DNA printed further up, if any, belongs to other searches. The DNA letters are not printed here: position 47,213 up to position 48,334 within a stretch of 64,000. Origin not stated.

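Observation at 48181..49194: Bacterial GDP-mannose 3,5-epimerase homologue (GDP-L-galactose/GDP-L-gulose formation)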

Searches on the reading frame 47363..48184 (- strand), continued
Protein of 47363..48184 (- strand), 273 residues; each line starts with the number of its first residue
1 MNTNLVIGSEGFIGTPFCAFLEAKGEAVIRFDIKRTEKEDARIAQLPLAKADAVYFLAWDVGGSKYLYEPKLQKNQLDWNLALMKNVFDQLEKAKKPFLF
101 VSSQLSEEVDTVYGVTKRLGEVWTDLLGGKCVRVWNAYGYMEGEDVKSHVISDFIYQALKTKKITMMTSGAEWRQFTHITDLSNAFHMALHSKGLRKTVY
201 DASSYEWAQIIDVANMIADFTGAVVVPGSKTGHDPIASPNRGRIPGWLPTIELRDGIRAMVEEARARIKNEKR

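Call 51: search_solved_structures(query=A1, max_evalue=0.001, show_alignments=0)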
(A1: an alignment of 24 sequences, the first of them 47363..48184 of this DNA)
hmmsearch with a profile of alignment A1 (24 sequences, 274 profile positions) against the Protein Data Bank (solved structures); distinct sequences matched with E-value up to 0.001: 40.
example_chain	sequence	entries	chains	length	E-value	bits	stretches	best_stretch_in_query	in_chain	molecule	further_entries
6zl6_A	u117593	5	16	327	1.1e-09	41.4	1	6-262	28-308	Epimerase domain-containing protein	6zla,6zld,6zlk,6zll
4gll_A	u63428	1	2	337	2e-09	40.6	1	128-270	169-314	UDP-glucuronic acid decarboxylase 1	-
2b69_A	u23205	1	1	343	2.1e-09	40.5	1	128-270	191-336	UDP-glucuronate decarboxylase 1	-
4m55_A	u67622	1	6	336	2.6e-09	40.2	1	129-270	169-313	UDP-glucuronic acid decarboxylase 1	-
4lk3_A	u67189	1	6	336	2.7e-09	40.2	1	129-270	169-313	UDP-glucuronic acid decarboxylase 1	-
6pmh_A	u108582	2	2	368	3.4e-09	39.9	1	105-259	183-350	UDP-glucose 4-epimerase related protein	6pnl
6zlj_A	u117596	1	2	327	5e-09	39.3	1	6-262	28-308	Epimerase domain-containing protein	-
8v4g_A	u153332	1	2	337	5.4e-09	39.2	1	127-266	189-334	Putative nucleotide sugar dehydratase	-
8v4h_A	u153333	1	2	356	5.6e-09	39.1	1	127-266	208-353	Putative nucleotide sugar dehydratase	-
6kv9_A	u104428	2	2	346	2.2e-08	37.2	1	131-269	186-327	MoeE5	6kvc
3aw9_A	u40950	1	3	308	3.1e-08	36.7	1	111-263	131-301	NAD-dependent epimerase/dehydratase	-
6bwl_A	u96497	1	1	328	6.6e-08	35.6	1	124-263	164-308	Pal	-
6bi4_A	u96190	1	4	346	7.2e-08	35.5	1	132-265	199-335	dTDP-glucose 4,6-dehydratase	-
8sg0_A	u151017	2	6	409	1e-07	35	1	6-273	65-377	GDP-mannose 3,5-epimerase | GDP-mannose 3,5 epimerase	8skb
2c59_A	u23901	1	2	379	1.1e-07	34.9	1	153-273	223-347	GDP-MANNOSE-3', 5'-EPIMERASE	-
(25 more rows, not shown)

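Call 53: find_encoding_contigs(protein=P0238, flank=4000, max_places=2)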
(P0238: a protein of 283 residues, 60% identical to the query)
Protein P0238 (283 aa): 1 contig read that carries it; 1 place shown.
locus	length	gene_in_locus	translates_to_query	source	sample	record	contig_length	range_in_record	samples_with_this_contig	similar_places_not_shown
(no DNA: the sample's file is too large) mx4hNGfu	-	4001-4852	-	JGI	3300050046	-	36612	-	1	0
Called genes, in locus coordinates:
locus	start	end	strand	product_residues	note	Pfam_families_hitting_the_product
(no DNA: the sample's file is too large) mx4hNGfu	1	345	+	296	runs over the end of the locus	PF01522:Polysacc_deac_1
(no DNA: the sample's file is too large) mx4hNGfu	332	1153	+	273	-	PF00551:Formyl_trans_N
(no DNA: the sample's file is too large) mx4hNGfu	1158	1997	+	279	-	PF00535:Glycos_transf_2, PF10111:Glyco_tranf_2_2, PF13641:Glyco_tranf_2_3 (weak)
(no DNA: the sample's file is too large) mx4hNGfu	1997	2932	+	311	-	PF04321:RmlD_sub_bind, PF01073:3Beta_HSD, PF01370:Epimerase, PF02719:Polysacc_synt_2, PF16363:GDP_Man_Dehyd, PF07993:NAD_binding_4 (weak)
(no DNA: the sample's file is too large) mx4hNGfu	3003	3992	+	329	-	PF01370:Epimerase, PF16363:GDP_Man_Dehyd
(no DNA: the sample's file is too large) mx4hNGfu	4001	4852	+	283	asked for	PF01370:Epimerase, PF16363:GDP_Man_Dehyd (faint)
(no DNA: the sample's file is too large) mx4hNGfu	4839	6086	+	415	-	PF00534:Glycos_transf_1, PF13692:Glyco_trans_1_4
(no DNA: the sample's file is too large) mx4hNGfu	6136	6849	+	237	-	PF13489:Methyltransf_23 (faint), PF08241:Methyltransf_11, PF13649:Methyltransf_25 (weak)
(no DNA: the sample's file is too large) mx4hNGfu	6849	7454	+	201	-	PF25087:GMPPB_C (faint), PF00132:Hexapep, PF14602:Hexapep_2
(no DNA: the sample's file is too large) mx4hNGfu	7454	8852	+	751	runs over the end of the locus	-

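Call 54: find_encoding_contigs(protein=P0240, flank=4000, max_places=2)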
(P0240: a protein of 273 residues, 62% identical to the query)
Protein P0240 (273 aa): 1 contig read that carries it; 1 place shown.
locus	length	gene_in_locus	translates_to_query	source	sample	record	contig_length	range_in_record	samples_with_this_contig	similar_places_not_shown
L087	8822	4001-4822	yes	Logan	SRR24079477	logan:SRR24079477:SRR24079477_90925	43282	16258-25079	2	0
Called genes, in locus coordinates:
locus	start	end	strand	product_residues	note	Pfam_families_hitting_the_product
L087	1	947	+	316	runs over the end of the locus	PF01073:3Beta_HSD, PF01370:Epimerase, PF02719:Polysacc_synt_2 (faint), PF16363:GDP_Man_Dehyd, PF13460:NAD_binding_10 (faint)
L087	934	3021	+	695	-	-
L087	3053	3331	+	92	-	PF01073:3Beta_HSD (weak), PF01370:Epimerase, PF16363:GDP_Man_Dehyd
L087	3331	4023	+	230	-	PF01370:Epimerase, PF16363:GDP_Man_Dehyd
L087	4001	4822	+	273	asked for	PF01370:Epimerase, PF16363:GDP_Man_Dehyd (faint)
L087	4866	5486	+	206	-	PF13489:Methyltransf_23 (weak), PF13847:Methyltransf_31 (weak), PF08241:Methyltransf_11, PF08242:Methyltransf_12 (weak), PF13649:Methyltransf_25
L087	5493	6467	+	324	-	-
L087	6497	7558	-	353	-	PF13524:Glyco_trans_1_2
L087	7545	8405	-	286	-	PF13489:Methyltransf_23 (weak), PF01209:Ubie_methyltran, PF08241:Methyltransf_11, PF08242:Methyltransf_12, PF13649:Methyltransf_25, PF13847:Methyltransf_31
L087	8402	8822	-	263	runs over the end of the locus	PF01531:Glyco_transf_11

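Call 60: list_cluster_members(proteins=[P0001, window:47363-48184:-, P0010])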
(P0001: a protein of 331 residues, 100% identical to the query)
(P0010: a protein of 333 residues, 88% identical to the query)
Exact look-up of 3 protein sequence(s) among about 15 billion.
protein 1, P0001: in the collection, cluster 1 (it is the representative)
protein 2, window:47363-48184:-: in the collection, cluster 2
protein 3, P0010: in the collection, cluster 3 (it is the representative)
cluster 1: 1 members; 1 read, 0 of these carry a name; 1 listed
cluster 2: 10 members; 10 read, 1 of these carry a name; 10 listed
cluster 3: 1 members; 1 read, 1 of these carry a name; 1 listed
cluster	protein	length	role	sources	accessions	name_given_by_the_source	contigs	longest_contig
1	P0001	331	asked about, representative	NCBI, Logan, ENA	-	-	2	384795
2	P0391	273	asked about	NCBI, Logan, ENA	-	-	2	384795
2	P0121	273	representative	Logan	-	-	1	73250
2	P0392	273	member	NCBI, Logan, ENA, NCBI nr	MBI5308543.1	MAG: NAD(P)-dependent oxidoreductase [Planctomycetes bacterium] | NAD(P)-dependent oxidoreductase [Planctomycetota bacterium]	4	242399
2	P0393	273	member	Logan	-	-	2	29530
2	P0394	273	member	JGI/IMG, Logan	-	-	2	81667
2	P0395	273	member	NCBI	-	-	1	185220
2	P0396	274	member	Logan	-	-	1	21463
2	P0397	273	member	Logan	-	-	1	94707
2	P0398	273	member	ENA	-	-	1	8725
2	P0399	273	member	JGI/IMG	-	-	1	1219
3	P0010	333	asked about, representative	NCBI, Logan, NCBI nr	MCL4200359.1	NAD-dependent epimerase/dehydratase family protein [Patescibacteria group bacterium]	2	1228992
